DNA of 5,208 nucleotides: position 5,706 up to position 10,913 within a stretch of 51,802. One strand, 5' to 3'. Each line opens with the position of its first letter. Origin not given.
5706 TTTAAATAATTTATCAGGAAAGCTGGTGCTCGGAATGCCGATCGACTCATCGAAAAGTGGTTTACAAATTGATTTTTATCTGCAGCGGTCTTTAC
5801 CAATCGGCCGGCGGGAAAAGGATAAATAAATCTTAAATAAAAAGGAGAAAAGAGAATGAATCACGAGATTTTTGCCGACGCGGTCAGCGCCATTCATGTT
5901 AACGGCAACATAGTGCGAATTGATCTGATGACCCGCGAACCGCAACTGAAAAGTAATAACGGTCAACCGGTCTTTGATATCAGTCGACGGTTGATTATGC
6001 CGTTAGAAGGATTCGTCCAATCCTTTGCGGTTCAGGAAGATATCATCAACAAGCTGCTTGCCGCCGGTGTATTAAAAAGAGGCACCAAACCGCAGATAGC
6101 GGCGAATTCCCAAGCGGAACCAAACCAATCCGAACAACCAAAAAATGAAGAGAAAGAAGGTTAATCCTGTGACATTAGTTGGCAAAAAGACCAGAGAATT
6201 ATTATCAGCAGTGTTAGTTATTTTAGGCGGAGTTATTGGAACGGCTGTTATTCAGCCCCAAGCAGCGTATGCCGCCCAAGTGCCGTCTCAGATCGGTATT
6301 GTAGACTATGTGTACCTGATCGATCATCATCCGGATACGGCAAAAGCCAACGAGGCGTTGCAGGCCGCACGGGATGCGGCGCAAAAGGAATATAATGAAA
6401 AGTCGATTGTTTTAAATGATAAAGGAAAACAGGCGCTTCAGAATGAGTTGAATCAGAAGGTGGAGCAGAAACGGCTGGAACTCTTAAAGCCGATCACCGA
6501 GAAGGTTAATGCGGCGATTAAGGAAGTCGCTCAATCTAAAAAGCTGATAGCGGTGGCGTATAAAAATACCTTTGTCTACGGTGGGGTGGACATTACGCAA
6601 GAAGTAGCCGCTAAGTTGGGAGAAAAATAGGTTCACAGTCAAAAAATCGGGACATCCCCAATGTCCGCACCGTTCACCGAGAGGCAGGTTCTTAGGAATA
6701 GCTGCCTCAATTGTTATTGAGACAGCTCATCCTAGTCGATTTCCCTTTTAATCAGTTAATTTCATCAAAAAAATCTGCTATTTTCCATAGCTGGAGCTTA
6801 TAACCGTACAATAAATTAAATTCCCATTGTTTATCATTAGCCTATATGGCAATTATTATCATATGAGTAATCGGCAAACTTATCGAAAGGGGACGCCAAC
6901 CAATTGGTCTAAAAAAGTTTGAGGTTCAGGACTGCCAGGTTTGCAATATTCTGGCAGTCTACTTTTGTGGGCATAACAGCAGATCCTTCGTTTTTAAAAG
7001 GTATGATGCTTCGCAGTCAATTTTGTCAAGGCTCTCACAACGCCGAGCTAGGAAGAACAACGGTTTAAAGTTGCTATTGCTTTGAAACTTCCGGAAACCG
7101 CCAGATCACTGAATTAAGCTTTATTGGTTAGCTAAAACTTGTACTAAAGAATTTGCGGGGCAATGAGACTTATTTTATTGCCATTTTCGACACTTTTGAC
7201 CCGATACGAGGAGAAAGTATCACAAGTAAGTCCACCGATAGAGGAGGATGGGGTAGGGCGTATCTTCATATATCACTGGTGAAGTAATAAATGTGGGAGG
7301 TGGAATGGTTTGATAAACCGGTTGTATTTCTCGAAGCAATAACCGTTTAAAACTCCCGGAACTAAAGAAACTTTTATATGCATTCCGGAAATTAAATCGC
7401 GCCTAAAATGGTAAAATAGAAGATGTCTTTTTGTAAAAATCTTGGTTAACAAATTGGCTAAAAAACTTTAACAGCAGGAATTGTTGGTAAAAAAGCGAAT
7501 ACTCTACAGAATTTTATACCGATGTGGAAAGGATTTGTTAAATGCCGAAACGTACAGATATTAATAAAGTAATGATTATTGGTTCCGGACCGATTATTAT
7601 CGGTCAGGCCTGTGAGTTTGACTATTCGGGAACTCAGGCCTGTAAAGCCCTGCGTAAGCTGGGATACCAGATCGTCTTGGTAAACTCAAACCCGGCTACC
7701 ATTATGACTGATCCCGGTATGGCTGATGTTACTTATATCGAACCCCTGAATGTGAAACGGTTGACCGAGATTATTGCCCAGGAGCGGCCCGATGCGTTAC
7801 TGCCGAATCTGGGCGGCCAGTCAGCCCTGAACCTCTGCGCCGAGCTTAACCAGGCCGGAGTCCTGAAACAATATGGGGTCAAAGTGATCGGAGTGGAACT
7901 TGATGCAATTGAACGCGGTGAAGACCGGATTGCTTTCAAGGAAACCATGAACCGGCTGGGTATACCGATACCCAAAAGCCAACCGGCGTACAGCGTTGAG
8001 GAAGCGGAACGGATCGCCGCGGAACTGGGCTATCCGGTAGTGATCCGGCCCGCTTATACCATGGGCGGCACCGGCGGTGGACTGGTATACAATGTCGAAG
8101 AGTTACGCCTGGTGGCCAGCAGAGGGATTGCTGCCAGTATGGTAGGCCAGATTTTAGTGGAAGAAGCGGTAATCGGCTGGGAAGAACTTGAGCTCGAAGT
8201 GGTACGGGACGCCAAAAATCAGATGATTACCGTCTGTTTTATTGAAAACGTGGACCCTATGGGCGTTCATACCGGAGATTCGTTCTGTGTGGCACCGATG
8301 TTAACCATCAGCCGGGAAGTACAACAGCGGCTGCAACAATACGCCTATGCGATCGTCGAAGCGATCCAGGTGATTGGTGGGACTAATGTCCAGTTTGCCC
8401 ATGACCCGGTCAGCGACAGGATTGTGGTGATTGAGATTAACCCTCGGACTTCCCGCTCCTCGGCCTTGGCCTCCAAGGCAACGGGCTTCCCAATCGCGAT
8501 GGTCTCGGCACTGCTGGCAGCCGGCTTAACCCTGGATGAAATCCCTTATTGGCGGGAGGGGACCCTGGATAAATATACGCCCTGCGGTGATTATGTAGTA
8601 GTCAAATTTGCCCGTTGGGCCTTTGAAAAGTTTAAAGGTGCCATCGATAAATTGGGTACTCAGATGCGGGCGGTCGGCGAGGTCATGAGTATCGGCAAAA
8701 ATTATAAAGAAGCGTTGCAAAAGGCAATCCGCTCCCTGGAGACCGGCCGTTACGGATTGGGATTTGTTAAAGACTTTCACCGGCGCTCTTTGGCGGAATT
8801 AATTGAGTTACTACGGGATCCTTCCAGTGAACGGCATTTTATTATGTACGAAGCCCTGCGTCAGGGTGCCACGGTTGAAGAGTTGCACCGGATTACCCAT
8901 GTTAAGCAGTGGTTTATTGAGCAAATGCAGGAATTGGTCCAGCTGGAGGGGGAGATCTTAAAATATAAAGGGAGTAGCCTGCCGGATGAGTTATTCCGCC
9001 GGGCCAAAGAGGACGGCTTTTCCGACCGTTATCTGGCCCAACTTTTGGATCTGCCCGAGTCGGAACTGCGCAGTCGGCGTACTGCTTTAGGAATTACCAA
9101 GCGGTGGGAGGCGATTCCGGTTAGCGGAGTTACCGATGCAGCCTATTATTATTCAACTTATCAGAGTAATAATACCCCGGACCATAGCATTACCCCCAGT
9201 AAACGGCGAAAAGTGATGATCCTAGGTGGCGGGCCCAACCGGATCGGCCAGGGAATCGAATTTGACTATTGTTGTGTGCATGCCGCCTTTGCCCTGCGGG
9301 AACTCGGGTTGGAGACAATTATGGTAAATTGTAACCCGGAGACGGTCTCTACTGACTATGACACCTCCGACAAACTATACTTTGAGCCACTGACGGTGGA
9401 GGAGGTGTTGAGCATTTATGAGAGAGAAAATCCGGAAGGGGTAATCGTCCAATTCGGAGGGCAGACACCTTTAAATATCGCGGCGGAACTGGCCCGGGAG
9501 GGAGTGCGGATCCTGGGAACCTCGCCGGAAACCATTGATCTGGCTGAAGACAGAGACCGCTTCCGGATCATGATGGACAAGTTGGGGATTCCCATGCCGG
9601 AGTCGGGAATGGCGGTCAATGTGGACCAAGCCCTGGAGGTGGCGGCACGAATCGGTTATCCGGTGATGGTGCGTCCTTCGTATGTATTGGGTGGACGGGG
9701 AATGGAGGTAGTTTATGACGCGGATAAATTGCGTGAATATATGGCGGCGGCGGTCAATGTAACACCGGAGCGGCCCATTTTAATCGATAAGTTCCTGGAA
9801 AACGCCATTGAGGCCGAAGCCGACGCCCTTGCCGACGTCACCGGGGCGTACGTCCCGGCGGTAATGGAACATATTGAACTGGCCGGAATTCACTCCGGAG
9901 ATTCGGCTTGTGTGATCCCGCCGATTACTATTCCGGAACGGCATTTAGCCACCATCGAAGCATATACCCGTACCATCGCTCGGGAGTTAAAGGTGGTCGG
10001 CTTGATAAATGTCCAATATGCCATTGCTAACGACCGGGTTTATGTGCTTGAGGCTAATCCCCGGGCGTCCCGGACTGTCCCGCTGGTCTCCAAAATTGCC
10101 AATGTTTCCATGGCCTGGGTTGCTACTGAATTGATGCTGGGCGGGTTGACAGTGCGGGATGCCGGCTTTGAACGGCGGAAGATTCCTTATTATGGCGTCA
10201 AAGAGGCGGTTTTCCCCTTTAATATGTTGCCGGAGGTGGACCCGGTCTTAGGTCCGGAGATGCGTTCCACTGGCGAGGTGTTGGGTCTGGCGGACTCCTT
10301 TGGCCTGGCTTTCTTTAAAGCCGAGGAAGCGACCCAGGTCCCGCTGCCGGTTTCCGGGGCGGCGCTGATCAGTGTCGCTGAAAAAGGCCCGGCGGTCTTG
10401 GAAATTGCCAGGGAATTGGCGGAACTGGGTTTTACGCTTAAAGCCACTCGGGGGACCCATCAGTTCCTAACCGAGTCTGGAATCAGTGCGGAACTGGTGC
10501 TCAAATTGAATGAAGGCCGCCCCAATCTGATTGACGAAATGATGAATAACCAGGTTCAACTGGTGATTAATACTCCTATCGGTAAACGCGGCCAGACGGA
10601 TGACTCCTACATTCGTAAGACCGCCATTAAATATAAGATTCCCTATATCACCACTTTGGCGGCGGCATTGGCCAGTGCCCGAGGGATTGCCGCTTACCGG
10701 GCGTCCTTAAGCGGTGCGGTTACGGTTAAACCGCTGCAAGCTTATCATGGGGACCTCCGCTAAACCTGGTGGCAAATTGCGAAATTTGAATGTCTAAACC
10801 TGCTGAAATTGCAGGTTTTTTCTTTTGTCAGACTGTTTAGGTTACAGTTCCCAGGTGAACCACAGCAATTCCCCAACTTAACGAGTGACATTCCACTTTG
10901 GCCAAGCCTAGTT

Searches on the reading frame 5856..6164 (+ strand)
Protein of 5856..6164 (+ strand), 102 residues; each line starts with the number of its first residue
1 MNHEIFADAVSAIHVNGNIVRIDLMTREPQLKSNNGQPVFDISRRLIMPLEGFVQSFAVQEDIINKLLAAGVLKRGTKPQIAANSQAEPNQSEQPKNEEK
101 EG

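Call 37: search_protein_families(library=pfam, max_evalue=5, proteins=[window:5856-6164:+])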
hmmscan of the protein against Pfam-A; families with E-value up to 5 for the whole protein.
window:5856-6164:+ (102 aa): 0 families

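Call 44: search_protein_families(library=ncbifam, max_evalue=0.01, proteins=[window:5856-6164:+])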
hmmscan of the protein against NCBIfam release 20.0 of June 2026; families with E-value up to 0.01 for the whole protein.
window:5856-6164:+ (102 aa): 0 families
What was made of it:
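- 5856..6164 (+): Conserved small ORF (102 aa) between TpsB and Skp. No family hit (calls 37, 44).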

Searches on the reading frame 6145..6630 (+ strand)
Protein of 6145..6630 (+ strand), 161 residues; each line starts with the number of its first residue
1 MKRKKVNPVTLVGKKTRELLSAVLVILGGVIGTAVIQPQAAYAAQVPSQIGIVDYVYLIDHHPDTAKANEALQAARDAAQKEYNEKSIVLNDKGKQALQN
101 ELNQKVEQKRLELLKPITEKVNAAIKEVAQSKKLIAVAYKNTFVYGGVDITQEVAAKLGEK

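Call 5: search_protein_families(library=pfam, proteins=[window:6145-6630:+])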
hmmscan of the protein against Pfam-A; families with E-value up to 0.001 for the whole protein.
window:6145-6630:+ (161 aa): 1 family
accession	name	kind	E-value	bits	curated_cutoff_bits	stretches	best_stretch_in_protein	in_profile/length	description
PF03938.19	OmpH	-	2.1e-15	57.6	32.4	1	96-158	75-141/141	Outer membrane protein (OmpH-like)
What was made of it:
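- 6145..6630 (+): Skp/OmpH periplasmic chaperone. Pfam OmpH E 2e-15 (call 5).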

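Call 44: search_protein_families(library=ncbifam, max_evalue=0.01, proteins=[window:6145-6630:+])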
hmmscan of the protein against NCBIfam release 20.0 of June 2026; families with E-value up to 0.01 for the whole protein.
window:6145-6630:+ (161 aa): 1 family
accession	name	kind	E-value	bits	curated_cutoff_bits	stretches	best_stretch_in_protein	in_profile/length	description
NF000755.0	PRK00046.1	equivalog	0.0061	15.3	277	1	24-132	113-223/343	UDP-N-acetylmuramate dehydrogenase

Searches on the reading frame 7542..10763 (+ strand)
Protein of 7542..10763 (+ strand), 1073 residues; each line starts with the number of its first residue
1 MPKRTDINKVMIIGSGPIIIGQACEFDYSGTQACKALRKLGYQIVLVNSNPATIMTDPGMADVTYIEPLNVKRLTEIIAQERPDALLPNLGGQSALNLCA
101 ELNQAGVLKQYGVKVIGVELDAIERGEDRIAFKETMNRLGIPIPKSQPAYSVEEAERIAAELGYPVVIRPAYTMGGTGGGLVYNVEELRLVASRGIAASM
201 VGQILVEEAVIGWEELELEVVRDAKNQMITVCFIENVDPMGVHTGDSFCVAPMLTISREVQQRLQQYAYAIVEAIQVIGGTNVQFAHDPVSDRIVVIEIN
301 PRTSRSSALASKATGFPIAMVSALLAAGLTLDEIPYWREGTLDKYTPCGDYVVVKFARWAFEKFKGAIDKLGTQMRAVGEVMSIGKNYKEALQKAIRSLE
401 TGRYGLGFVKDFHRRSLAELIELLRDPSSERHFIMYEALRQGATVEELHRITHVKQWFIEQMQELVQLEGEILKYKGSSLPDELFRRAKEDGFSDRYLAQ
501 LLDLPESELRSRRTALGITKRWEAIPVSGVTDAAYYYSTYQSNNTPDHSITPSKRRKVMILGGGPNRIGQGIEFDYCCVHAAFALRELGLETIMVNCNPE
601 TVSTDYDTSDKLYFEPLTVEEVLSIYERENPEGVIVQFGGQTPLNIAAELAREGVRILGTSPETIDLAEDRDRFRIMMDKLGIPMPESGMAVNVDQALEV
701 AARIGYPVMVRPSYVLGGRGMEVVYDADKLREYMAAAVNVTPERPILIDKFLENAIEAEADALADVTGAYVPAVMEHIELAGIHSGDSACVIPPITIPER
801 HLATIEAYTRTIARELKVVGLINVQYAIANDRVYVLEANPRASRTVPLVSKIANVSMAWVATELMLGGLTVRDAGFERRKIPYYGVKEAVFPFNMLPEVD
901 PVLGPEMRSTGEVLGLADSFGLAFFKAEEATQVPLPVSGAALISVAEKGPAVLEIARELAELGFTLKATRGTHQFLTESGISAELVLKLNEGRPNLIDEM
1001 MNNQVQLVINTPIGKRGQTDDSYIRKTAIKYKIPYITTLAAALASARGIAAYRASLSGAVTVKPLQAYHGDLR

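Call 5: search_protein_families(library=pfam, proteins=[window:7542-10763:+])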
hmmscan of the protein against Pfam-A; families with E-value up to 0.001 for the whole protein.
window:7542-10763:+ (1073 aa): 11 families
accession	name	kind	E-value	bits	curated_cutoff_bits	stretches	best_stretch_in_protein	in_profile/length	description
PF25596.1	CPSase_L_D1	-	1.1e-100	332.1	27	2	555-666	2-117/118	Carbamoyl phosphate synthase preATP-grasp domain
PF02786.22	CPSase_L_D2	-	2.8e-97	324.8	19.8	2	128-333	1-210/211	Carbamoyl-phosphate synthase L chain, ATP binding domain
PF02787.25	CPSase_L_D3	-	1e-25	90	26.6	1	423-501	2-79/80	Carbamoyl-phosphate synthetase large chain, oligomerisation domain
PF02222.28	ATP-grasp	-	4.2e-25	88.9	27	2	677-842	2-163/179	ATP-grasp domain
PF02142.27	MGS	-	1.3e-23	83.4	24.1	1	952-1037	2-94/94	MGS-like domain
PF07478.18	Dala_Dala_lig_C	-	1.3e-14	54.6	24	2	153-301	26-174/204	D-ala D-ala ligase C-terminus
PF15632.11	ATPgrasp_Ter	-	5.2e-11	42.9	29.1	1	806-868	50-111/131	ATP-grasp in the biosynthetic pathway with Ter operon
PF13549.11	ATP-grasp_5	-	1e-08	35.2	27.6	0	133-169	16-52/221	ATP-grasp domain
PF02655.19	ATP-grasp_3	-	2.1e-08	34.9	23.2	1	128-303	3-157/160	ATP-grasp domain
PF08442.15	ATP-grasp_2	-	3.6e-07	30.5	29.5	0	133-228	8-119/202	ATP-grasp domain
PF01071.24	GARS_A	-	6.3e-06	26.6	27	0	133-266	7-148/194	Phosphoribosylglycinamide synthetase, ATP-grasp (A) domain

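Call 9: find_encoding_contigs(protein=window:7542-10763:+, flank=3000, max_places=4)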
Protein window:7542-10763:+ (1073 aa): no gene with exactly this product is on record in the collection.

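Call 13: find_homologous_proteins(query=window:7542-10763:+, max_evalue=1e-100)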
Query window:7542-10763:+ (1073 aa): 8000 proteins with E <= 1e-100 among 8000 candidates; the best 120 are listed.
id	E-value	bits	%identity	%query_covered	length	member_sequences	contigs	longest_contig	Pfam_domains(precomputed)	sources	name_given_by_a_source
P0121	0.0e+0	2370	100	99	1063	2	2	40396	PF25596.2,PF02142.28,PF08442.16,PF15632.12,PF13549.12,PF02786.23,PF02787.26,PF02222.28,PF02655.20,PF01071.25,PF07478.19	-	-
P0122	0.0e+0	2120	88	100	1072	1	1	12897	PF25596.2,PF02142.28,PF08442.16,PF15632.12,PF13549.12,PF02786.23,PF02787.26,PF02222.28,PF02655.20,PF01071.25,PF07478.19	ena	-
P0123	0.0e+0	2060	86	100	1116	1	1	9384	PF25596.2,PF02142.28,PF15632.12,PF13549.12,PF02786.23,PF02787.26,PF02222.28,PF02655.20,PF07478.19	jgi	jgi:carbamoyl-phosphate synthase large subunit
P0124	0.0e+0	2045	85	100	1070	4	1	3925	PF25596.2,PF02142.28,PF15632.12,PF13549.12,PF02786.23,PF02787.26,PF02222.28,PF02655.20,PF07478.19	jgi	jgi:carbamoyl-phosphate synthase large subunit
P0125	0.0e+0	2032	84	100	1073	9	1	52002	PF25596.2,PF02142.28,PF08442.16,PF15632.12,PF13549.12,PF02786.23,PF02787.26,PF02222.28,PF02655.20,PF01071.25,PF07478.19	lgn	-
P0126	0.0e+0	2018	83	100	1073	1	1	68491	PF25596.2,PF02142.28,PF08442.16,PF15632.12,PF13549.12,PF02786.23,PF02787.26,PF02222.28,PF02655.20,PF01071.25,PF07478.19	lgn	-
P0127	0.0e+0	1924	79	100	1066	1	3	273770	PF25596.2,PF02142.28,PF15632.12,PF13549.12,PF02786.23,PF02787.26,PF02222.28,PF02655.20,PF07478.19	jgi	jgi:carbamoyl-phosphate synthase large subunit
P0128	0.0e+0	1923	79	100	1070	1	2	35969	PF25596.2,PF02142.28,PF08442.16,PF15632.12,PF13549.12,PF02786.23,PF02787.26,PF02222.28,PF02655.20,PF01071.25,PF07478.19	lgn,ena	-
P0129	0.0e+0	1922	78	100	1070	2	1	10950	PF25596.2,PF02142.28,PF08442.16,PF15632.12,PF13549.12,PF02786.23,PF02787.26,PF02222.28,PF02655.20,PF01071.25,PF07478.19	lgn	-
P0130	0.0e+0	1922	79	100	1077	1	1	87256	PF25596.2,PF02142.28,PF15632.12,PF13549.12,PF02786.23,PF02787.26,PF02222.28,PF02655.20,PF07478.19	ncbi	-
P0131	0.0e+0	1916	79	100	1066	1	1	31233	PF25596.2,PF02142.28,PF08442.16,PF15632.12,PF13549.12,PF02786.23,PF02787.26,PF02222.28,PF02655.20,PF07478.19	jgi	jgi:carbamoyl-phosphate synthase large subunit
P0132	0.0e+0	1915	79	100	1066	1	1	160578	PF25596.2,PF02142.28,PF08442.16,PF15632.12,PF13549.12,PF02786.23,PF02787.26,PF02222.28,PF02655.20,PF07478.19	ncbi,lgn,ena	-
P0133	0.0e+0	1913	78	100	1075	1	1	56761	PF25596.2,PF02142.28,PF08442.16,PF15632.12,PF13549.12,PF02786.23,PF02787.26,PF02222.28,PF02655.20,PF01071.25,PF07478.19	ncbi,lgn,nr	ncbi:MAG: carbamoyl-phosphate synthase large subunit [Firmicutes bacterium]|nr:carbamoyl-phosphate s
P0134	0.0e+0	1912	78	100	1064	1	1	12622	PF25596.2,PF02142.28,PF08442.16,PF15632.12,PF13549.12,PF02786.23,PF02787.26,PF02222.28,PF02655.20,PF01071.25,PF07478.19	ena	-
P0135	0.0e+0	1912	78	100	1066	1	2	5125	PF25596.2,PF02142.28,PF08442.16,PF15632.12,PF13549.12,PF02786.23,PF02787.26,PF02222.28,PF02655.20,PF01071.25,PF07478.19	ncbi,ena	-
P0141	0.0e+0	1902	78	100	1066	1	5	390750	PF25596.2,PF02142.28,PF08442.16,PF15632.12,PF13549.12,PF02786.23,PF02787.26,PF02222.28,PF02655.20,PF07478.19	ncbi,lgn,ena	-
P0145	0.0e+0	1900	78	100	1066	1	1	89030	PF25596.2,PF02142.28,PF08442.16,PF15632.12,PF13549.12,PF02786.23,PF02787.26,PF02222.28,PF02655.20,PF01071.25,PF07478.19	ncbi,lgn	-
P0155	0.0e+0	1895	78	100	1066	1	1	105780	PF25596.2,PF02142.28,PF08442.16,PF15632.12,PF13549.12,PF02786.23,PF02787.26,PF02222.28,PF02655.20,PF01071.25,PF07478.19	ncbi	-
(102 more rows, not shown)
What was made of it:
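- On Diderm Bacillota (Negativicutes / Halanaerobiales / Limnochordia): Named carB hits are Desulfotomaculia and Syntrophomonadia at 77% (call 13).
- The best named carB hits are monoderm Bacillota (call 13).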

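Call 26: find_encoding_contigs(protein=P0126, flank=10000, max_places=2)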
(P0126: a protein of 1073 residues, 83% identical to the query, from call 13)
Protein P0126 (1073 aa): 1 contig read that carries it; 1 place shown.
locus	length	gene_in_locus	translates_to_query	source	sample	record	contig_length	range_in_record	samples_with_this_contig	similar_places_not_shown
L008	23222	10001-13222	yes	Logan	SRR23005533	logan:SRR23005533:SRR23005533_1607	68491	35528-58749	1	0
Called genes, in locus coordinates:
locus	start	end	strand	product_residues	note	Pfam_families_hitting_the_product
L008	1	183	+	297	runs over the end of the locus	-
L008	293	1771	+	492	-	PF02952:Fucose_iso_C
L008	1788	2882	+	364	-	PF00392:GntR, PF08220:HTH_DeoR (faint), PF00532:Peripla_BP_1, PF13377:Peripla_BP_3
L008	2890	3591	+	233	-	PF00596:Aldolase_II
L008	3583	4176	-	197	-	PF02417:Chromate_transp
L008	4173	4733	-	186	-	PF02417:Chromate_transp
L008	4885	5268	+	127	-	PF14539:DUF4442 (weak), PF03061:4HBT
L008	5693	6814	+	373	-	PF00364:Biotin_lipoyl (faint), PF25917:BSH_RND (weak), PF25919:BSH_CusB (weak), PF25973:BSH_CzcB, PF25984:BSH_YknX (weak), PF25967:RND-MFP_C (weak), PF25975:CzcB_C, PF25989:YknX_C (weak)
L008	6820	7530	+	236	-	PF00005:ABC_tran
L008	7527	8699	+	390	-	PF12704:MacB_PCD, PF02687:FtsX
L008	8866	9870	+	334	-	PF04245:NA37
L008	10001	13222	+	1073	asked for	PF25596:CPSase_L_D1, PF02222:ATP-grasp, PF02786:CPSase_L_D2, PF02787:CPSase_L_D3, PF25596:CPSase_L_D1, PF02786:CPSase_L_D2, PF02222:ATP-grasp, PF02142:MGS, +6 more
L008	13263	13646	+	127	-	-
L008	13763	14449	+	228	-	PF03167:UDG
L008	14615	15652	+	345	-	PF00730:HhH-GPD, PF00633:HHH (weak), PF14815:NUDIX_4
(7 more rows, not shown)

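Call 59: find_encoding_contigs(protein=P0121, flank=10000, max_places=3)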
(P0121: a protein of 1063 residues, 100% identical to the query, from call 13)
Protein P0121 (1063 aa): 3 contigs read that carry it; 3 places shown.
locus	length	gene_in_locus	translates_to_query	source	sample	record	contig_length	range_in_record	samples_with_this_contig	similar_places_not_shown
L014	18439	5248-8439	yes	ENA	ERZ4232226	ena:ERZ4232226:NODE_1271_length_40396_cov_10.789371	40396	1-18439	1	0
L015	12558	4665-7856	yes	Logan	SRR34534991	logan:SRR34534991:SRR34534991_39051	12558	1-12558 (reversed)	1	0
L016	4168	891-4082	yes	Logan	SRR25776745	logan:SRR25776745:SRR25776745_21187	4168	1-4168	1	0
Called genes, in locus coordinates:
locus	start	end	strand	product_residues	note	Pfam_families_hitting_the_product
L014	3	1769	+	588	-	?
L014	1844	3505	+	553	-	PF08479:POTRA_2, PF03865:ShlB, PF01103:Omp85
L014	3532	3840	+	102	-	-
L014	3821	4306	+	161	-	PF03938:OmpH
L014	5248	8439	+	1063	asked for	PF25596:CPSase_L_D1, PF02222:ATP-grasp, PF02786:CPSase_L_D2, PF02787:CPSase_L_D3, PF25596:CPSase_L_D1, PF02786:CPSase_L_D2, PF02222:ATP-grasp, PF02142:MGS, +6 more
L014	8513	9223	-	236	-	PF01209:Ubie_methyltran, PF01135:PCMT (weak), PF13489:Methyltransf_23, PF01728:FtsJ (weak), PF13847:Methyltransf_31, PF08241:Methyltransf_11, PF08242:Methyltransf_12, PF13649:Methyltransf_25, +1 more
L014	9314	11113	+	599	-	PF00082:Peptidase_S8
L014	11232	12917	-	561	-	PF00009:GTP_EFTU, PF01926:MMR_HSR1 (weak), PF22042:EF-G_D2, PF03144:GTP_EFTU_D2, PF16658:RF3_C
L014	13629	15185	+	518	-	PF26410:GH5_mannosidase, PF00150:Cellulase, PF00553:CBM_2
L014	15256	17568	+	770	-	PF00759:Glyco_hydro_9, PF00942:CBM_3, PF00553:CBM_2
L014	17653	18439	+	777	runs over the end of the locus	PF00759:Glyco_hydro_9, PF00942:CBM_3, PF00553:CBM_2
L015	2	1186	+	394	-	?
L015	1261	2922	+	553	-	PF08479:POTRA_2, PF03865:ShlB, PF01103:Omp85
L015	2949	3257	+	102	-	-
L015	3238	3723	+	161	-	PF03938:OmpH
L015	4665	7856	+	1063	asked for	PF25596:CPSase_L_D1, PF02222:ATP-grasp, PF02786:CPSase_L_D2, PF02787:CPSase_L_D3, PF25596:CPSase_L_D1, PF02786:CPSase_L_D2, PF02222:ATP-grasp, PF02142:MGS, +6 more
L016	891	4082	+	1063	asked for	PF25596:CPSase_L_D1, PF02222:ATP-grasp, PF02786:CPSase_L_D2, PF02787:CPSase_L_D3, PF25596:CPSase_L_D1, PF02786:CPSase_L_D2, PF02222:ATP-grasp, PF02142:MGS, +6 more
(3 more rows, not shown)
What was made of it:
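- The TpsB/Skp-to-prfC linkage is repeated in two other assemblies, and the ENA one continues into the array (call 59). The ENA contig continues into the array (call 59).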

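Call 92: list_cluster_members(proteins=[P0130, P0132, P0135, P0141, P0145, P0155, P0004, P0011, P0018, P0014])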
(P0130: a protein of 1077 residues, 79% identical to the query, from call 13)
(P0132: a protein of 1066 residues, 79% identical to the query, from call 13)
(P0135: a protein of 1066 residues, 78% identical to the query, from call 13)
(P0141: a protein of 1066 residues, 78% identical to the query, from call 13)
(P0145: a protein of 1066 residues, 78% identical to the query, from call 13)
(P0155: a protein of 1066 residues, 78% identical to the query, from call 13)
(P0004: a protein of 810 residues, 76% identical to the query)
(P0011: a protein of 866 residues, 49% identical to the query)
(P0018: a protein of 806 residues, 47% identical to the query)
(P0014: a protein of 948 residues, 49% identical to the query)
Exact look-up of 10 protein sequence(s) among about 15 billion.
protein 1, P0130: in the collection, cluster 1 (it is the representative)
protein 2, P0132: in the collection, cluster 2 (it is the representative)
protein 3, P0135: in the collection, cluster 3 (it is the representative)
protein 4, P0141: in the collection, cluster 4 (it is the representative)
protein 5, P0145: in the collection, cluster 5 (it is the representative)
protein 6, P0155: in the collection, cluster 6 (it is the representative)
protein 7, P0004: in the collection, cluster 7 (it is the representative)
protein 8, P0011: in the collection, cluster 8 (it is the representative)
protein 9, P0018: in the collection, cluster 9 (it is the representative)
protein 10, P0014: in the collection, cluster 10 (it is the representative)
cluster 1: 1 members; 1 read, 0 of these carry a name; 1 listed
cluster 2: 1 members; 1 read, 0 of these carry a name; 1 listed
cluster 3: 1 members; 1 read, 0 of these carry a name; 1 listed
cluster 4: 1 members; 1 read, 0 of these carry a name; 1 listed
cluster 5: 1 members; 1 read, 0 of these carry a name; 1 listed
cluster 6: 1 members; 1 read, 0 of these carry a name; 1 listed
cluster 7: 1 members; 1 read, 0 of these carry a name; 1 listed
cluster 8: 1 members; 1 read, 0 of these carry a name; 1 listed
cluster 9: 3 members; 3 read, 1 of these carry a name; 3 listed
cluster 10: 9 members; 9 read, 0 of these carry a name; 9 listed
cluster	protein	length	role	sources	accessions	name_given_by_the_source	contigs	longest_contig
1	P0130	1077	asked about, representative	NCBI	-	-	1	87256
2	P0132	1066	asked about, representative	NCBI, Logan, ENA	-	-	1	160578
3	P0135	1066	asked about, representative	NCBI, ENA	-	-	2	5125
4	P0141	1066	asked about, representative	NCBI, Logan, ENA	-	-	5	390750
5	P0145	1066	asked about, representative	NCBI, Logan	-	-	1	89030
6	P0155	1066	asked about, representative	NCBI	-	-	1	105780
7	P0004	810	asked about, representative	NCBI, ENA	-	-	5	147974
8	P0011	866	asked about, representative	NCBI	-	-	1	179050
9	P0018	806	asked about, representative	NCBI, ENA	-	-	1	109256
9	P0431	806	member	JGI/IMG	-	endoglucanase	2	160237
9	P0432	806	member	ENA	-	-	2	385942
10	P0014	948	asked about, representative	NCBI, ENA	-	-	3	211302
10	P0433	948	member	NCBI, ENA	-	-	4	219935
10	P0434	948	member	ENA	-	-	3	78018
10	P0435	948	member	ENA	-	-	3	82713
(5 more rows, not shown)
